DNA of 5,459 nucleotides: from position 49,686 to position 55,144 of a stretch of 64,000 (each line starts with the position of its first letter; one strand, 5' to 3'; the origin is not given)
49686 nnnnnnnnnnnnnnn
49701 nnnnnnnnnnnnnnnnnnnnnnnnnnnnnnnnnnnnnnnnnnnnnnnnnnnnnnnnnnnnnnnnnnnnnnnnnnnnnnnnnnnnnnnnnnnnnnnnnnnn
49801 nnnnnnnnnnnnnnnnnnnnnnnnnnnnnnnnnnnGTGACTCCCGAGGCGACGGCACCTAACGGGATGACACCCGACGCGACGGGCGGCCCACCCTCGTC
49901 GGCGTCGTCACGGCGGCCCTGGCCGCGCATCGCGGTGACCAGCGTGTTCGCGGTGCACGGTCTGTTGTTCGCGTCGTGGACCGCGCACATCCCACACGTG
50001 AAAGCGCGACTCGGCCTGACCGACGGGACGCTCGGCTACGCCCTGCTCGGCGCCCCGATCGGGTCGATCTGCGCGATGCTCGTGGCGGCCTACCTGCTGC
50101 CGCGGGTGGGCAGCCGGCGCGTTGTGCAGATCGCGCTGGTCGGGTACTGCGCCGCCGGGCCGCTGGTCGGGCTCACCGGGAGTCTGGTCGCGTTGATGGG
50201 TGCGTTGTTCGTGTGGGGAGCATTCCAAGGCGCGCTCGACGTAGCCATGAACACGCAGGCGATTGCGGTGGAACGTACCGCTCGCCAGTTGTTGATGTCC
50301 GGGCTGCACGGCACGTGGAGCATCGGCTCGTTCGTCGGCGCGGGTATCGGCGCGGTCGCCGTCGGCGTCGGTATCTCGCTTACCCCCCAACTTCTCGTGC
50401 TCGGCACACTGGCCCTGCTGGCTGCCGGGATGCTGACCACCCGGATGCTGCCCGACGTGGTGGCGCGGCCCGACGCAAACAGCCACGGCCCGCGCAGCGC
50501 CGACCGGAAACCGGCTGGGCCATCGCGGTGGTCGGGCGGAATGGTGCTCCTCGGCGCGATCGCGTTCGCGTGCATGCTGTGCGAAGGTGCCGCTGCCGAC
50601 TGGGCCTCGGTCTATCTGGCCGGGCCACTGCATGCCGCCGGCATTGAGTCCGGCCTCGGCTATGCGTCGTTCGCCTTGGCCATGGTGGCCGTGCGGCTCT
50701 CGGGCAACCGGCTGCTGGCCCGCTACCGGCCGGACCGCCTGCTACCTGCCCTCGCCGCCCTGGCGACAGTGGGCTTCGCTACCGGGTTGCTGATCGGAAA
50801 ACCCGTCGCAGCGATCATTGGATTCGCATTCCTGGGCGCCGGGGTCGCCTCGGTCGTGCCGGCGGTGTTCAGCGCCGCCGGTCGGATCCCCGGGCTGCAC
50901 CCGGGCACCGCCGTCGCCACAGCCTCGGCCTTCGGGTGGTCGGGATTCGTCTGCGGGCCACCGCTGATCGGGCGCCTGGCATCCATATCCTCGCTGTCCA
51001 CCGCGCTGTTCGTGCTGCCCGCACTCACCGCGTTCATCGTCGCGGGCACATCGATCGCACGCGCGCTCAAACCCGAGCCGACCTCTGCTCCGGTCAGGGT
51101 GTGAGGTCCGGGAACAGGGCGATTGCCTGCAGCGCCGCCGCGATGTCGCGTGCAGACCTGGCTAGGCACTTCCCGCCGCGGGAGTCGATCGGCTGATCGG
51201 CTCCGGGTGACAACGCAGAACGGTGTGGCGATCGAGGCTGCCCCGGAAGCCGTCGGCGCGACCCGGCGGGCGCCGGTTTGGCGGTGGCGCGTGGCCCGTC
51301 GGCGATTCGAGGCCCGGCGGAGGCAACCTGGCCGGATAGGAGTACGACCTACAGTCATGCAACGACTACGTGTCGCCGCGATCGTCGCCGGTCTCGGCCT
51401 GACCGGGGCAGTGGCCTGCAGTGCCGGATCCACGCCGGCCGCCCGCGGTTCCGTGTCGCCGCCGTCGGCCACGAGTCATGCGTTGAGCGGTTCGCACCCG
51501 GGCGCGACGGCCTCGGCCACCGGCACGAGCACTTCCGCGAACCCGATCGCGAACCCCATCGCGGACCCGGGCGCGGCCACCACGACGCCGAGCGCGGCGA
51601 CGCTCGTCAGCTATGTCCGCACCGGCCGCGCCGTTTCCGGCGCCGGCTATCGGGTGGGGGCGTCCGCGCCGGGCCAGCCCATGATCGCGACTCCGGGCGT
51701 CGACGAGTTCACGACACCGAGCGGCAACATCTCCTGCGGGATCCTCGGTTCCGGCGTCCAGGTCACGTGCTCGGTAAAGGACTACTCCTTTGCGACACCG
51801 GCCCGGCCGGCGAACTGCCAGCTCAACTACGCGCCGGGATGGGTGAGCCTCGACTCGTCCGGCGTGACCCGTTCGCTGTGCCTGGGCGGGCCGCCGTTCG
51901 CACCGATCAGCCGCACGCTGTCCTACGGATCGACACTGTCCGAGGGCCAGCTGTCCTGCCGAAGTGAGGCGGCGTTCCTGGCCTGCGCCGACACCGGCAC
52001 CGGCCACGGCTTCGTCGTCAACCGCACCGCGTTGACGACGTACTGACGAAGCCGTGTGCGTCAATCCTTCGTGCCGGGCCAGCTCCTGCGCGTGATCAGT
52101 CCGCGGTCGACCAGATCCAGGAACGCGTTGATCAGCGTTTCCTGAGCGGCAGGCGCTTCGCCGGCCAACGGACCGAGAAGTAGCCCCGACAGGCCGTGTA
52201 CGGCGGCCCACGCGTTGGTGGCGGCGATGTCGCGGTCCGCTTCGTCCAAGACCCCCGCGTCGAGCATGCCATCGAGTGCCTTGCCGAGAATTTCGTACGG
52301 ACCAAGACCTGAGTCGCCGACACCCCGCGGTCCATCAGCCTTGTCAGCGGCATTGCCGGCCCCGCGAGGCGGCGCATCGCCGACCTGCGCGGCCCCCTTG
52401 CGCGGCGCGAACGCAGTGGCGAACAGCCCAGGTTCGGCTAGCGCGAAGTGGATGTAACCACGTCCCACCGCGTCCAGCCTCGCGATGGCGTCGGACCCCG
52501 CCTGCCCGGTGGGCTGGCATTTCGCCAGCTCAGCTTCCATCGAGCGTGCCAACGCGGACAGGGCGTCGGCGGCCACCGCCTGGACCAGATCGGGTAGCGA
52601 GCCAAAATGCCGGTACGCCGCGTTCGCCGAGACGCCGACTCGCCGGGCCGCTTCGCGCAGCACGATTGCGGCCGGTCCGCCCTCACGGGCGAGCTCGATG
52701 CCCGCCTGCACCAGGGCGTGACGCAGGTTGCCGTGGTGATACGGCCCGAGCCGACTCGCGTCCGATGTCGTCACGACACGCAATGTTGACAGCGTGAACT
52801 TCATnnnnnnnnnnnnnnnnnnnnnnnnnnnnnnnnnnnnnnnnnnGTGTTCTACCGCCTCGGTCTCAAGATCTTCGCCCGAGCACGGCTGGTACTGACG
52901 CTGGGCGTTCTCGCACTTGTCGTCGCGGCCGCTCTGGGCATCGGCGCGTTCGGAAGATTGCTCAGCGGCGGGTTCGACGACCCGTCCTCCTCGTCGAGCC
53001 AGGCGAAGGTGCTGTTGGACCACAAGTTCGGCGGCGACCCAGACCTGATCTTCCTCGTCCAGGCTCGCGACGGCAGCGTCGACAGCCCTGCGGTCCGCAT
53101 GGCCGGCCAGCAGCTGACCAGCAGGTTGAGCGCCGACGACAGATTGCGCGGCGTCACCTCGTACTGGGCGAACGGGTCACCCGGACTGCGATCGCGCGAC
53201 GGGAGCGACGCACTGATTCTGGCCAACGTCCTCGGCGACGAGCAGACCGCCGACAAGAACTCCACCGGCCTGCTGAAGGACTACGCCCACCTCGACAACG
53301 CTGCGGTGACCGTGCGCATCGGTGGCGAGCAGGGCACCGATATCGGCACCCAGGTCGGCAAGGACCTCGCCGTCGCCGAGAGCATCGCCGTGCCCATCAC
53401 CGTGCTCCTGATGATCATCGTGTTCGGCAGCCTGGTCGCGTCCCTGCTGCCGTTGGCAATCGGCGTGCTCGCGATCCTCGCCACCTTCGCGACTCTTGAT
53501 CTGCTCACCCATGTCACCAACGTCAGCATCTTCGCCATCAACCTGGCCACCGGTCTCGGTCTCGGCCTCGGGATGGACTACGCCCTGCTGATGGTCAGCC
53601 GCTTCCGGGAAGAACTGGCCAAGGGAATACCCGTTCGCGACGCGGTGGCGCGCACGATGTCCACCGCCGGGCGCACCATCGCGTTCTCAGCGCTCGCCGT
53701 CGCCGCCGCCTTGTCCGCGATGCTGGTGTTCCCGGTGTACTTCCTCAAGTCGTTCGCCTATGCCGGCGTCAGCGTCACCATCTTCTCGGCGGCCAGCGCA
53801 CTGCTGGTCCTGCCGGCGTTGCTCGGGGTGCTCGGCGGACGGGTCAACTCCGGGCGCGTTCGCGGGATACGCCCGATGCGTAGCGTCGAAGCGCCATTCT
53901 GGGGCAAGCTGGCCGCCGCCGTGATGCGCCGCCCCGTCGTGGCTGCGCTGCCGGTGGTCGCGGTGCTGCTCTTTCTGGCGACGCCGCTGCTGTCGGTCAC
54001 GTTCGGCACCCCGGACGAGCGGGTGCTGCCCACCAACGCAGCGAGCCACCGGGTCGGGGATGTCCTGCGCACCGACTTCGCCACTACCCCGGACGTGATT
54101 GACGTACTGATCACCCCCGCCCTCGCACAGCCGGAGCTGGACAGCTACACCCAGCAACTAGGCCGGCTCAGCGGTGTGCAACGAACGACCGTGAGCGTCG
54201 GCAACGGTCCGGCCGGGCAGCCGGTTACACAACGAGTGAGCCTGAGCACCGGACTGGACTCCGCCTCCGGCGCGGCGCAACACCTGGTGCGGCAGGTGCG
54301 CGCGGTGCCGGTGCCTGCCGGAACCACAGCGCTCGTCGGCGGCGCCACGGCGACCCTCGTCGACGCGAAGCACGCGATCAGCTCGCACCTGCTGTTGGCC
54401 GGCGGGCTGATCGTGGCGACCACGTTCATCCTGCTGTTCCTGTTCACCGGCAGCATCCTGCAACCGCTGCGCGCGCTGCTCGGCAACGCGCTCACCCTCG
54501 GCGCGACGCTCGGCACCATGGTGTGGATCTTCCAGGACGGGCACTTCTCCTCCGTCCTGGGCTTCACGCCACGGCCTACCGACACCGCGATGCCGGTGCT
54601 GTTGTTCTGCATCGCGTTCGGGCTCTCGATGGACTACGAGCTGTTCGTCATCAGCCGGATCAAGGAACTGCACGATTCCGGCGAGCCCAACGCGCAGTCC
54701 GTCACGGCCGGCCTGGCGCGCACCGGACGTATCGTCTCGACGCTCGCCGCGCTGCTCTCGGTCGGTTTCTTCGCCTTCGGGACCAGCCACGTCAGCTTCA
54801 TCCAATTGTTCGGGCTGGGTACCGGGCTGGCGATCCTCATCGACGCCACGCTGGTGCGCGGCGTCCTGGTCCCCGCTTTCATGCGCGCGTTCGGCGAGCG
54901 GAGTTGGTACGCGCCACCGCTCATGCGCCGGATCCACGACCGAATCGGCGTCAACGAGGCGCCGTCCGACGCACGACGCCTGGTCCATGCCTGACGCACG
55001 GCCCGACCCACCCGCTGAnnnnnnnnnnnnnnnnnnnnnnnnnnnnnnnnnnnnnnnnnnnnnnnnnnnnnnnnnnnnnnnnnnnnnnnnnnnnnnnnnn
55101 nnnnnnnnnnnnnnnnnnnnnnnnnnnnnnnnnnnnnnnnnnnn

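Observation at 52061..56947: TetR - perfect 19-bp palindrome - MmpL - methyltransferase/aminotransferase fusion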

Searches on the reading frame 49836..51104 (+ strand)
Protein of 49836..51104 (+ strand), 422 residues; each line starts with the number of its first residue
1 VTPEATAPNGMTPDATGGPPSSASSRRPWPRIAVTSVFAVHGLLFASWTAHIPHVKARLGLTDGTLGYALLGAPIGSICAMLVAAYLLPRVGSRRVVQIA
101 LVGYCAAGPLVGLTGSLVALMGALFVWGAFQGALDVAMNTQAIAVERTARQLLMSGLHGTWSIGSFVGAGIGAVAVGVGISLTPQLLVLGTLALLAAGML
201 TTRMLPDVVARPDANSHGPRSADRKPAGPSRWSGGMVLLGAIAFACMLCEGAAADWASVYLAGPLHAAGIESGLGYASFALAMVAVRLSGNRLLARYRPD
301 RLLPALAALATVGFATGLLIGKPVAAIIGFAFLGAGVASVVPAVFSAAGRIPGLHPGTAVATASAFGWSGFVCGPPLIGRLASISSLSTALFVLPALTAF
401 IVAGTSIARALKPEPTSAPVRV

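Call 46: search_protein_families(library=pfam, proteins=[window:49836-51104:+], max_evalue=0.001)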
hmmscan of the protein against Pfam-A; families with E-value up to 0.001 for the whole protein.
window:49836-51104:+ (422 aa): 1 family
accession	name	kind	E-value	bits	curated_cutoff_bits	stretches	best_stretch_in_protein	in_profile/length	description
PF07690.21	MFS_1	-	1.4e-19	70.7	33.4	2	45-349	13-320/347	Major Facilitator Superfamily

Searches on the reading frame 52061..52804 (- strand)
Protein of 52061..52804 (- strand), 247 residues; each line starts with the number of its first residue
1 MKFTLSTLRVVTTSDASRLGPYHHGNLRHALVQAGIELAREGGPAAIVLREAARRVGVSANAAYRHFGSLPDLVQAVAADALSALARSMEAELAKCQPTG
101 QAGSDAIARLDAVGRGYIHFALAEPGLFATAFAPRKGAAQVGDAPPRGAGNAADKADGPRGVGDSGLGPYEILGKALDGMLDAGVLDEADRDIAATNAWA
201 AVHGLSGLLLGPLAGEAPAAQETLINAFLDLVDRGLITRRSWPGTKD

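Call 3: search_protein_families(library=pfam, proteins=[window:52061-52804:-], max_evalue=0.01)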
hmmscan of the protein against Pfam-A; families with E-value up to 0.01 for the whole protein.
window:52061-52804:- (247 aa): 2 families
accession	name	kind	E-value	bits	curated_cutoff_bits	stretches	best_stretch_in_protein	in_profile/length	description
PF13305.11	TetR_C_33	-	8.7e-09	36.4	26.8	1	110-222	1-93/103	Tetracyclin repressor-like, C-terminal domain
PF00440.29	TetR_N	-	1.1e-06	28.8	24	1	32-77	2-47/47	Bacterial regulatory proteins, tetR family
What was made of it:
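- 52061..52774 (-): tetR (237 aa from the conserved GTG start; the longest ORF would extend to ATG 52804). Pfam TetR_N 28.8 bits (cutoff 24) and TetR_C_33 36.4 bits (cutoff 26.8) (call 3).
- On TetR family repressor: PF00440, 28.8 bits against cutoff 24; PF13305 TetR_C_33, 36.4 bits against 26.8 (call 3).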

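Call 29: search_protein_families(library=ncbifam, proteins=[P0121, P0123, window:52061-52774:-], max_evalue=0.001)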
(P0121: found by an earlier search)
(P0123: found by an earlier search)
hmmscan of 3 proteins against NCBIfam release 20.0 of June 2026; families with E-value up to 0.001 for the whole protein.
P0121 (266 aa): 32 families (the best 25 are shown)
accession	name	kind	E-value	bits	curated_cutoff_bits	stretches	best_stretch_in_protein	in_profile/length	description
NF045667.1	MTase_DVU1556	equivalog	5.5e-15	55.4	155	1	34-212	3-177/213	DVU_1556 family methyltransferase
TIGR01983.1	UbiG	equivalog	3.9e-12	46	102.95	1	50-153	46-150/228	bifunctional 2-polyprenyl-6-hydroxyphenol methylase/3-demethylubiquinol 3-O-methyltransferase UbiG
NF043040.1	corrin_prot_MT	hypoth_equivalog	1.8e-09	37.3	180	1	48-152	36-145/216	corrinoid protein-associated methyltransferase CpaM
NF041675.1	sarc_dimgly_tmase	equivalog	4.1e-09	36.8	550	1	52-156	65-171/278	sarcosine/dimethylglycine N-methyltransferase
NF040703.1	cyclopro_CfaB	exception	9.7e-09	34.5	650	1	40-122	146-231/393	C17 cyclopropane fatty acid synthase CfaB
NF041943.1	GPPMT_Stmyces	equivalog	2e-08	34.5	400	1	38-159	61-184/272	geranyl diphosphate 2-C-methyltransferase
NF053839.1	CPFASynBruc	equivalog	2.3e-08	33.4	600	1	49-160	170-282/410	cyclopropane fatty acid synthase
TIGR02021.1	BchM-ChlM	equivalog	3.1e-08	33.3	158.9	1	36-130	35-129/218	magnesium protoporphyrin IX methyltransferase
TIGR01934.1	MenG_MenH_UbiE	subfamily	4.6e-08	32.6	158.35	1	48-160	34-147/223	ubiquinone/menaquinone biosynthesis methyltransferase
NF008823.0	PRK11873.1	subfamily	1.2e-07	31.5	263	1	53-160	77-187/272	arsenite methyltransferase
NF047649.1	MTase_UXPK_star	exception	1.3e-07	31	460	1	53-152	77-179/283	methyltransferase/UXPK-star double selenoprotein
NF001244.0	PRK00216.1-5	equivalog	3.1e-07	29.9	216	1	49-159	44-158/236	bifunctional demethylmenaquinone methyltransferase/2-methoxy-6-polyprenyl-1,4-benzoquinol methylase UbiE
NF008686.0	PRK11705.1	equivalog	6.3e-07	28.8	400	1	46-152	160-263/383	cyclopropane fatty acyl phospholipid synthase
NF052510.1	methyltran_MpqE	exception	1e-06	28.3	335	1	51-160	44-157/234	methyl-plastoquinone biosynthesis methyltransferase MpqE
NF045825.1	FAmtase_mtf2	equivalog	1.1e-06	28.1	400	1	53-153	58-157/248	fatty-acid O-methyltransferase Mtf2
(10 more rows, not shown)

P0123 (715 aa): 7 families
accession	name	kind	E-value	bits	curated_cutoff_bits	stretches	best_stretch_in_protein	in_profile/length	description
NF052608.1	TrhMmycExpMmpL3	equivalog_domain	2.6e-111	373.6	1400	2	346-705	384-754/992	trehalose monomycolate exporter MmpL3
TIGR00833.1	actII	subfamily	1.3e-41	142.8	874.7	2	69-422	63-421/910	MMPL family RND transporter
TIGR00921.1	2A067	subfamily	8.8e-28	96.8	351.9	2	142-326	548-731/733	hydrophobe/amphiphile efflux-3 (HAE3) family transporter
TIGR03480.1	HpnN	hypoth_equivalog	3.5e-12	45.1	751.85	2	151-447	246-529/862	hopanoid biosynthesis associated RND transporter like protein HpnN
TIGR00918.1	2A060602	subfamily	9.3e-06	23.6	1120.4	1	208-329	436-557/1145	transmembrane receptor Patched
TIGR01129.1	secD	equivalog_domain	4.2e-05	22.9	244.4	1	149-324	221-395/397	protein translocase subunit SecD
NF052374.1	HopndTporHpnN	equivalog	0.00093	17.4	1100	1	153-448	251-533/858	hopanoid transporter HpnN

window:52061-52774:- (237 aa): 5 families
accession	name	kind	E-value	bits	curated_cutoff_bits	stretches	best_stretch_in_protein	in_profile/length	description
NF050111.1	TransRegSACE7040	equivalog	4.7e-06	26.6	250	1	18-118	3-96/186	SACE_7040 family transcriptional regulator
TIGR03384.1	betaine_BetI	equivalog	0.00012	21.8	201.3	1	18-87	10-78/189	choline-binding transcriptional repressor BetI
NF033703.1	transcr_KstR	equivalog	0.00013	21.6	280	1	18-103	9-87/185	cholesterol catabolism transcriptional regulator KstR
NF001978.0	PRK00767.1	equivalog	0.00071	19.4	118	0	18-93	11-86/197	transcriptional regulator BetI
NF008402.0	PRK11202.1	equivalog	0.00076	19.2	151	0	18-65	13-61/211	HTH-type transcriptional repressor FabR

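Call 40: search_solved_structures(query=window:52061-52774:-, max_evalue=0.001)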
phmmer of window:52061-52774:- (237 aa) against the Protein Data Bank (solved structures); distinct sequences matched with E-value up to 0.001: 6.
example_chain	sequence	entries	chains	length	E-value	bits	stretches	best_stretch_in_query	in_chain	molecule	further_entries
3on2_A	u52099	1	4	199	8.3e-08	35.5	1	11-135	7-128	Probable transcriptional regulator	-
3bjb_A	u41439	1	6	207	3.8e-06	30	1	17-139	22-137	Probable transcriptional regulator, TetR family protein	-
6wp7_A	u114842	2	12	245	6.2e-05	26.1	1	18-89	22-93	AvaR1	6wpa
6wp9_A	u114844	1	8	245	6.4e-05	26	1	18-89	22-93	AvaR1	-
9b7y_A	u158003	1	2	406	0.00041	23.4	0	19-137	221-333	Transcriptional repressor Mce3R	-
5d1r_A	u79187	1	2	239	0.0006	22.8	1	20-123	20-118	Rv1816 transcriptional regulator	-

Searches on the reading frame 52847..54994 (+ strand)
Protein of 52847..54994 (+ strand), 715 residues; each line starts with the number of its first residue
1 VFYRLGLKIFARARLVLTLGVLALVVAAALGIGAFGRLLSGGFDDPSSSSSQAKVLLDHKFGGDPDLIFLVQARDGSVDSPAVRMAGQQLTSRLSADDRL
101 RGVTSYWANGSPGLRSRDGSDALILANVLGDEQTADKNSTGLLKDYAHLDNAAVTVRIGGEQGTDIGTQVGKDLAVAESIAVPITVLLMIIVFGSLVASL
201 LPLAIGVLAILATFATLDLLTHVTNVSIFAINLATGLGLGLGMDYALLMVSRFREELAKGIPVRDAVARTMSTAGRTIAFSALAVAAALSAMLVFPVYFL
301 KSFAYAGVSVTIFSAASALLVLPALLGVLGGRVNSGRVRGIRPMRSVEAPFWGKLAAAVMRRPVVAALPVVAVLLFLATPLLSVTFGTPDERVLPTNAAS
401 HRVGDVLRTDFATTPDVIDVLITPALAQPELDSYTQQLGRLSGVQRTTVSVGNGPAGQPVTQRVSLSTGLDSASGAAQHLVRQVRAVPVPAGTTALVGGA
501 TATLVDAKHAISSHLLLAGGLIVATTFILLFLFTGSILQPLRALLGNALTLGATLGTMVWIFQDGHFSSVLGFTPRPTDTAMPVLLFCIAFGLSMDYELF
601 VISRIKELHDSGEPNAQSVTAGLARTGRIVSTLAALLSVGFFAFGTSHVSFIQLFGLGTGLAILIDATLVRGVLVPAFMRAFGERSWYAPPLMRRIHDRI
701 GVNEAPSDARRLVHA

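Call 3: search_protein_families(library=pfam, proteins=[window:52847-54994:+], max_evalue=0.01)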
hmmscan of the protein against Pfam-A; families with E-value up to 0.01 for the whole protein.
window:52847-54994:+ (715 aa): 1 family
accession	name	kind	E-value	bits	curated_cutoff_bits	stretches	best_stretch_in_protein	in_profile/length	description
PF03176.21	MMPL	-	1.7e-68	231.5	20.5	2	50-364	9-331/333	MMPL family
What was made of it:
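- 52847..54994 (+): mmpL (715 aa, GTG start); an MmpL3-like RND transporter without the long C-terminal domain. PF03176, 231.5 bits, two repeats (call 3).
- On MMPL (RND) transporter: PF03176, 231.5 bits, 2 stretches (call 3).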

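Call 14: find_related_loci(query=window:52850-54991:+, collection=genome_contigs, flank=5000)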
Query window:52850-54991:+ (714 aa) in genome_contigs; peptide patterns used: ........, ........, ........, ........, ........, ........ (x = any residue, [..] = any of these).
109 stretches matched a pattern; 44 encode a relative of the query (tblastn E <= 1e-3); 43 distinct loci.
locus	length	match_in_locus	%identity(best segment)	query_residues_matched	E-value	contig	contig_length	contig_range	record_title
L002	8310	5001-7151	75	1-704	0e+0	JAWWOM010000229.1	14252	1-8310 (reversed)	MAG: Frankiales bacterium isolate BP_347 scaffold_971744, whole genome shotgun sequence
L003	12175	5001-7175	74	1-712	0e+0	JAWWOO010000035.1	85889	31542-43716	MAG: Frankiales bacterium isolate BP_349 scaffold_2657819, whole genome shotgun sequence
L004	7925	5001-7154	71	1-703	0e+0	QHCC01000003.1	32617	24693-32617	MAG: Pseudonocardiales bacterium isolate RRmetagenome_bin4 25913.lane1.1__paired__contig_10308, whole genome shotgun seq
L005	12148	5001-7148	68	1-703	0e+0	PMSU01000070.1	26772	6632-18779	MAG: Actinomycetota bacterium isolate palsa_505 73.20110700_P1S.16_contig_1230, whole genome shotgun sequence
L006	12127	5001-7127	68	1-714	0e+0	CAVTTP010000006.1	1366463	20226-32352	MAG: uncultured Actinomycetes bacterium isolate MFD09671.bin.3.246 genome assembly, contig: contig_35121, whole genome s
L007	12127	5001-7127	69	1-714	0e+0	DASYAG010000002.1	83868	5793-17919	MAG TPA_asm: Acidothermaceae bacterium isolate SMAG_U4874 k141_2244988, whole genome shotgun sequence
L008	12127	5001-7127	68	1-714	0e+0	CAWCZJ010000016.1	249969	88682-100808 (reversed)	MAG: uncultured Actinomycetes bacterium isolate MFD01213.bin.2.27 genome assembly, contig: contig_5413, whole genome sho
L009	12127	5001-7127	68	1-714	0e+0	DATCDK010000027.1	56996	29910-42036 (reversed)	MAG TPA_asm: Acidothermaceae bacterium isolate SMAG_U7724 k141_436838, whole genome shotgun sequence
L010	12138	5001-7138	80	1-714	0e+0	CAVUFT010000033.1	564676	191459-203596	MAG: uncultured Actinomycetota bacterium isolate MFD02581.bin.2.140 genome assembly, contig: contig_49192, whole genome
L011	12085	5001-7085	65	1-710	0e+0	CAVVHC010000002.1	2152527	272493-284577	MAG: uncultured Actinomycetota bacterium isolate MFD01721.bin.1.306 genome assembly, contig: contig_17010, whole genome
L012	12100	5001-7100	82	1-705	0e+0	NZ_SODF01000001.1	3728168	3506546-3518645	Kribbella kalugense strain VKM Ac-2570 Ga0310568_11, whole genome shotgun sequence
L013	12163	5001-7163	68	1-708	0e+0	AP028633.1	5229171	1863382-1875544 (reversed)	Acidothermaceae bacterium B102 DNA, complete genome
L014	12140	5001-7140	88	1-713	0e+0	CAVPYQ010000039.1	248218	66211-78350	MAG: uncultured Actinomycetota bacterium isolate MFD02159.bin.2.55 genome assembly, contig: contig_7463, whole genome sh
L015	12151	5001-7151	69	1-704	0e+0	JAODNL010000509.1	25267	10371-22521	MAG: Pseudonocardiales bacterium isolate RYN_117 scaffold_411733, whole genome shotgun sequence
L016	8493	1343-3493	54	3-704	0e+0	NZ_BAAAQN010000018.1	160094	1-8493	Catenulispora yoronensis strain JCM 16014 sequence018, whole genome shotgun sequence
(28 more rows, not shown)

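Call 29: search_protein_families(library=ncbifam, proteins=[P0121, P0123], max_evalue=0.001)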
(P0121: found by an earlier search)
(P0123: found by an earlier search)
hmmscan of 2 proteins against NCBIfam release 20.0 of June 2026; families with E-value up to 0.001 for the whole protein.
P0121 (266 aa): 32 families (the best 25 are shown)
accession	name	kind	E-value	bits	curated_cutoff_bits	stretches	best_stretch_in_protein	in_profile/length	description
NF045667.1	MTase_DVU1556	equivalog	5.5e-15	55.4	155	1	34-212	3-177/213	DVU_1556 family methyltransferase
TIGR01983.1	UbiG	equivalog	3.9e-12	46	102.95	1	50-153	46-150/228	bifunctional 2-polyprenyl-6-hydroxyphenol methylase/3-demethylubiquinol 3-O-methyltransferase UbiG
NF043040.1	corrin_prot_MT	hypoth_equivalog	1.8e-09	37.3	180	1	48-152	36-145/216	corrinoid protein-associated methyltransferase CpaM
NF041675.1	sarc_dimgly_tmase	equivalog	4.1e-09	36.8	550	1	52-156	65-171/278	sarcosine/dimethylglycine N-methyltransferase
NF040703.1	cyclopro_CfaB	exception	9.7e-09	34.5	650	1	40-122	146-231/393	C17 cyclopropane fatty acid synthase CfaB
NF041943.1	GPPMT_Stmyces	equivalog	2e-08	34.5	400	1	38-159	61-184/272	geranyl diphosphate 2-C-methyltransferase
NF053839.1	CPFASynBruc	equivalog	2.3e-08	33.4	600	1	49-160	170-282/410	cyclopropane fatty acid synthase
TIGR02021.1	BchM-ChlM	equivalog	3.1e-08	33.3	158.9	1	36-130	35-129/218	magnesium protoporphyrin IX methyltransferase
TIGR01934.1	MenG_MenH_UbiE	subfamily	4.6e-08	32.6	158.35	1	48-160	34-147/223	ubiquinone/menaquinone biosynthesis methyltransferase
NF008823.0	PRK11873.1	subfamily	1.2e-07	31.5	263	1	53-160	77-187/272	arsenite methyltransferase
NF047649.1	MTase_UXPK_star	exception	1.3e-07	31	460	1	53-152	77-179/283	methyltransferase/UXPK-star double selenoprotein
NF001244.0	PRK00216.1-5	equivalog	3.1e-07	29.9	216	1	49-159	44-158/236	bifunctional demethylmenaquinone methyltransferase/2-methoxy-6-polyprenyl-1,4-benzoquinol methylase UbiE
NF008686.0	PRK11705.1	equivalog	6.3e-07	28.8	400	1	46-152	160-263/383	cyclopropane fatty acyl phospholipid synthase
NF052510.1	methyltran_MpqE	exception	1e-06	28.3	335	1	51-160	44-157/234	methyl-plastoquinone biosynthesis methyltransferase MpqE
NF045825.1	FAmtase_mtf2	equivalog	1.1e-06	28.1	400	1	53-153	58-157/248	fatty-acid O-methyltransferase Mtf2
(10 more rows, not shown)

P0123 (715 aa): 7 families
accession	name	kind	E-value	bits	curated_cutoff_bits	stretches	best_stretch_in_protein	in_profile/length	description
NF052608.1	TrhMmycExpMmpL3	equivalog_domain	2.6e-111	373.6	1400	2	346-705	384-754/992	trehalose monomycolate exporter MmpL3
TIGR00833.1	actII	subfamily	1.3e-41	142.8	874.7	2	69-422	63-421/910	MMPL family RND transporter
TIGR00921.1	2A067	subfamily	8.8e-28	96.8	351.9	2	142-326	548-731/733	hydrophobe/amphiphile efflux-3 (HAE3) family transporter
TIGR03480.1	HpnN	hypoth_equivalog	3.5e-12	45.1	751.85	2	151-447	246-529/862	hopanoid biosynthesis associated RND transporter like protein HpnN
TIGR00918.1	2A060602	subfamily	9.3e-06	23.6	1120.4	1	208-329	436-557/1145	transmembrane receptor Patched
TIGR01129.1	secD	equivalog_domain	4.2e-05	22.9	244.4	1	149-324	221-395/397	protein translocase subunit SecD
NF052374.1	HopndTporHpnN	equivalog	0.00093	17.4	1100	1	153-448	251-533/858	hopanoid transporter HpnN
